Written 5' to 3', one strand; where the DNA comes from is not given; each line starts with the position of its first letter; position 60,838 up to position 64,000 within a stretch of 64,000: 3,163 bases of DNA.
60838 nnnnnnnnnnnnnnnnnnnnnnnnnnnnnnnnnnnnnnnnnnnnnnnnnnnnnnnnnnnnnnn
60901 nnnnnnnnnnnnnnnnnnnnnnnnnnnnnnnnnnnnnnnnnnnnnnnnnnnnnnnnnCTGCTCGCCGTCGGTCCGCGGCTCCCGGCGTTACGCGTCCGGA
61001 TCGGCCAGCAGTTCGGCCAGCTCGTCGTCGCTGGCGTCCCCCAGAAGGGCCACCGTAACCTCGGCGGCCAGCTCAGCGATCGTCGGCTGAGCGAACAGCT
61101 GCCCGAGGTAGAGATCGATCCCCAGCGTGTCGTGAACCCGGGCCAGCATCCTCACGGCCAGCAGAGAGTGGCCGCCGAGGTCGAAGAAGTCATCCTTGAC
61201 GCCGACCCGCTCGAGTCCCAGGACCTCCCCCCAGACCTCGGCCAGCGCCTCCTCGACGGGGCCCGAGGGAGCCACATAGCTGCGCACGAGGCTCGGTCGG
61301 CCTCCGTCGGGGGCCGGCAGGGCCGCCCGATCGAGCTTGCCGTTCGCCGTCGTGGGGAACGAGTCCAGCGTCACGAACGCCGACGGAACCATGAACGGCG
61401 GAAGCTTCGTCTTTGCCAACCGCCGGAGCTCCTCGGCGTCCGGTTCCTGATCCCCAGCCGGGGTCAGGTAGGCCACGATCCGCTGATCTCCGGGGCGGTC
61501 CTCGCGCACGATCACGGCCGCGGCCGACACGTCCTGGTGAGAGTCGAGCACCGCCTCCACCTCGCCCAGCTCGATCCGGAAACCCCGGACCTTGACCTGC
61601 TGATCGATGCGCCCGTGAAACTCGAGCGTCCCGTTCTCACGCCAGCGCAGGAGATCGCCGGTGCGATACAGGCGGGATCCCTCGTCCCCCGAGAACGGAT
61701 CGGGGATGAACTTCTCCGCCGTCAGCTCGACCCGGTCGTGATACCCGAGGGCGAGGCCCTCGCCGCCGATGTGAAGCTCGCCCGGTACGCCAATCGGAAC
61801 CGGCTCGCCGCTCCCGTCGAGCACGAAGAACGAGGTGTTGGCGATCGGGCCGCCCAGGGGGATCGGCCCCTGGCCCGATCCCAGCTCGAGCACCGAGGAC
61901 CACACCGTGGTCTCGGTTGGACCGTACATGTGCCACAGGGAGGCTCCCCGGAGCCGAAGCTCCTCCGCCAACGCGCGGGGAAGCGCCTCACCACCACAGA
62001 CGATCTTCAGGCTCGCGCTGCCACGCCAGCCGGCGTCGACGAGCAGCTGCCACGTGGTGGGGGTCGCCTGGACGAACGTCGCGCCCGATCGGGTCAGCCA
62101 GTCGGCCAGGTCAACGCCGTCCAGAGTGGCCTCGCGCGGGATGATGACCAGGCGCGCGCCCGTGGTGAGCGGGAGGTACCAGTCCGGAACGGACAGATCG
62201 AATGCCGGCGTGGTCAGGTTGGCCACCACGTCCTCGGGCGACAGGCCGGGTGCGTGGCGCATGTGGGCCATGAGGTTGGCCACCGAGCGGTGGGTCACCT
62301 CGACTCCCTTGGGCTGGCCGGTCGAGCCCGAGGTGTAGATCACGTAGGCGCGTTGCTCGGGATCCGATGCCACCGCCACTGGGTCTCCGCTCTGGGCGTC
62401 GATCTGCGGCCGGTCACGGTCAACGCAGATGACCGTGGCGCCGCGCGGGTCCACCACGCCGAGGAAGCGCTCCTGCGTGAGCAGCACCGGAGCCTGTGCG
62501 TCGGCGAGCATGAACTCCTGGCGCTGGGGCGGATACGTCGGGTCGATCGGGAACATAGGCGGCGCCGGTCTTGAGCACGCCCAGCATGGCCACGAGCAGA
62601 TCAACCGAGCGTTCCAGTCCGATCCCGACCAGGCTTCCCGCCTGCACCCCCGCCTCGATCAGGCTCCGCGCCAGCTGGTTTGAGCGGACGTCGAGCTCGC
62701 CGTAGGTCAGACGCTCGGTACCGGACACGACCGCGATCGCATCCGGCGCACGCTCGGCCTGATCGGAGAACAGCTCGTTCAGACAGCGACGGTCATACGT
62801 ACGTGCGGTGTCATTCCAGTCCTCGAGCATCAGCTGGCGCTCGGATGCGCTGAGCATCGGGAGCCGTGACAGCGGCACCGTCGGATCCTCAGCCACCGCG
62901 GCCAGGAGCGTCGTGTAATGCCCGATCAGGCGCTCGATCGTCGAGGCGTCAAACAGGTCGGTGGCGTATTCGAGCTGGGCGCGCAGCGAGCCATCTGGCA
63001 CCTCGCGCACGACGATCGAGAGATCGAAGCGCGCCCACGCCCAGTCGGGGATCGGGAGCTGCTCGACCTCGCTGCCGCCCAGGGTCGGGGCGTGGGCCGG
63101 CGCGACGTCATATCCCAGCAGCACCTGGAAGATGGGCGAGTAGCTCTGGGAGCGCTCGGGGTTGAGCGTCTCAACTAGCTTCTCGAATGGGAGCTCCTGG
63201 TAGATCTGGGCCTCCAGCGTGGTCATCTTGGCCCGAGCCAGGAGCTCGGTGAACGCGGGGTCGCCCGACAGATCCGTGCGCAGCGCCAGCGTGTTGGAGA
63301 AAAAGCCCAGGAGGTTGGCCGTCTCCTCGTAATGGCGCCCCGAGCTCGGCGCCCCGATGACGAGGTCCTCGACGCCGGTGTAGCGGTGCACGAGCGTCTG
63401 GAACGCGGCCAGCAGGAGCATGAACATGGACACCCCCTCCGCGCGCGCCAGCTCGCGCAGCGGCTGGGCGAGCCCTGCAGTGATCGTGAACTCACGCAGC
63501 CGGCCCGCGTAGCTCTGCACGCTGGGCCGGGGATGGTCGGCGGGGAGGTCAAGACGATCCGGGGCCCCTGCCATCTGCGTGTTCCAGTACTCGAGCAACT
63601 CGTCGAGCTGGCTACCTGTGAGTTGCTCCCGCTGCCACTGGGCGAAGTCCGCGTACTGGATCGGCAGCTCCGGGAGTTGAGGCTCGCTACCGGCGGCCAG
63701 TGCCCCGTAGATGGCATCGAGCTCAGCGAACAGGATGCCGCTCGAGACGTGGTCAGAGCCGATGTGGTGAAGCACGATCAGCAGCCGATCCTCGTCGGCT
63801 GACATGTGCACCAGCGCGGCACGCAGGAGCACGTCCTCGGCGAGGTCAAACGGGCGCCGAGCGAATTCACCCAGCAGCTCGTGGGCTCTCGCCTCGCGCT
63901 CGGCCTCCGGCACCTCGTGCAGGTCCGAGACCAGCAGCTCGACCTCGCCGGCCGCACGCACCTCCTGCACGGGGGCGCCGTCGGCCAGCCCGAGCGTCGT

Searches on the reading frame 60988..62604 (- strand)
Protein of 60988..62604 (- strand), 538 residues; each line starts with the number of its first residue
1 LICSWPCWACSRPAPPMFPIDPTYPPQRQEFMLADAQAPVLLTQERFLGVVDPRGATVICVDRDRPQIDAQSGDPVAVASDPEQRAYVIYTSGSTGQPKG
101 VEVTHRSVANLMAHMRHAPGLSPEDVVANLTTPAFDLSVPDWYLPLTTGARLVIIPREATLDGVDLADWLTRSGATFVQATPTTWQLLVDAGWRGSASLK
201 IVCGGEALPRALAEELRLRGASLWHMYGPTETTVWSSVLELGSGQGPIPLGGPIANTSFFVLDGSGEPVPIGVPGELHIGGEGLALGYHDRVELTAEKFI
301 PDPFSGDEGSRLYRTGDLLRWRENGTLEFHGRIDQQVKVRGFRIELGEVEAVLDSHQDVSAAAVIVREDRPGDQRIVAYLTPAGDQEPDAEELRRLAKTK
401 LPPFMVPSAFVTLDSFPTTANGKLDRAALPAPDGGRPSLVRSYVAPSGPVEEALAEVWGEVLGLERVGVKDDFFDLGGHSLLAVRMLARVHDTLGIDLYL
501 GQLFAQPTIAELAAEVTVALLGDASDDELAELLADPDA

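Call 7: search_protein_families(library=pfam, proteins=[window:60988-62604:-], max_evalue=0.001)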
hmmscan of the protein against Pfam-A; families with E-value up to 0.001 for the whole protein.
window:60988-62604:- (538 aa): 3 families
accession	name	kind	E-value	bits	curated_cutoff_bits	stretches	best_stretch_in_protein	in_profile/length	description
PF00501.34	AMP-binding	-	1.4e-59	202.3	29.9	1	18-289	74-384/384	AMP-binding enzyme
PF00550.31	PP-binding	-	3e-16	59.9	20.8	1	453-515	2-66/67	Phosphopantetheine attachment site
PF13193.12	AMP-binding_C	-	2e-15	57.9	24.5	1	348-423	1-76/76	AMP-binding enzyme C-terminal domain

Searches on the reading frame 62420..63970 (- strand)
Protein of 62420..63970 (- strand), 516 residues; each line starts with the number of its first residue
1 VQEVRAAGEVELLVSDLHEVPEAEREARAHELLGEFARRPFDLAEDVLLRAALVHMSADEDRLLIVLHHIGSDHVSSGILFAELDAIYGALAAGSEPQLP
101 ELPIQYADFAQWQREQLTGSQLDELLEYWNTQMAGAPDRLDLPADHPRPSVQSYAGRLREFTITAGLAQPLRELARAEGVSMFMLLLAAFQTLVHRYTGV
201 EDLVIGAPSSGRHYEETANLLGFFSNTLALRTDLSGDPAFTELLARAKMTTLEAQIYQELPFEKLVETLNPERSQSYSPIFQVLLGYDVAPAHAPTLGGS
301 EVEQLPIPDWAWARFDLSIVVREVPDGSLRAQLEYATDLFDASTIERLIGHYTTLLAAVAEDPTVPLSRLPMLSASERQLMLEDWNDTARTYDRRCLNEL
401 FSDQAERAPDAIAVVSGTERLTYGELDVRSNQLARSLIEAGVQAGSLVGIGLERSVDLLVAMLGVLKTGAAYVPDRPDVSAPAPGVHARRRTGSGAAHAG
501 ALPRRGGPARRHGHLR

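Call 7: search_protein_families(library=pfam, proteins=[window:62420-63970:-], max_evalue=0.001)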
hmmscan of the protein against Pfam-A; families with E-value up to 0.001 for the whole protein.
window:62420-63970:- (516 aa): 2 families
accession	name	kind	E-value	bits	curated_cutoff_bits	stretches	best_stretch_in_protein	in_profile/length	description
PF00668.25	Condensation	-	1.5e-81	274.9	30.6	1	2-381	72-455/456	Condensation domain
PF00501.34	AMP-binding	-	1.6e-20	73.7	29.9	1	401-481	1-82/384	AMP-binding enzyme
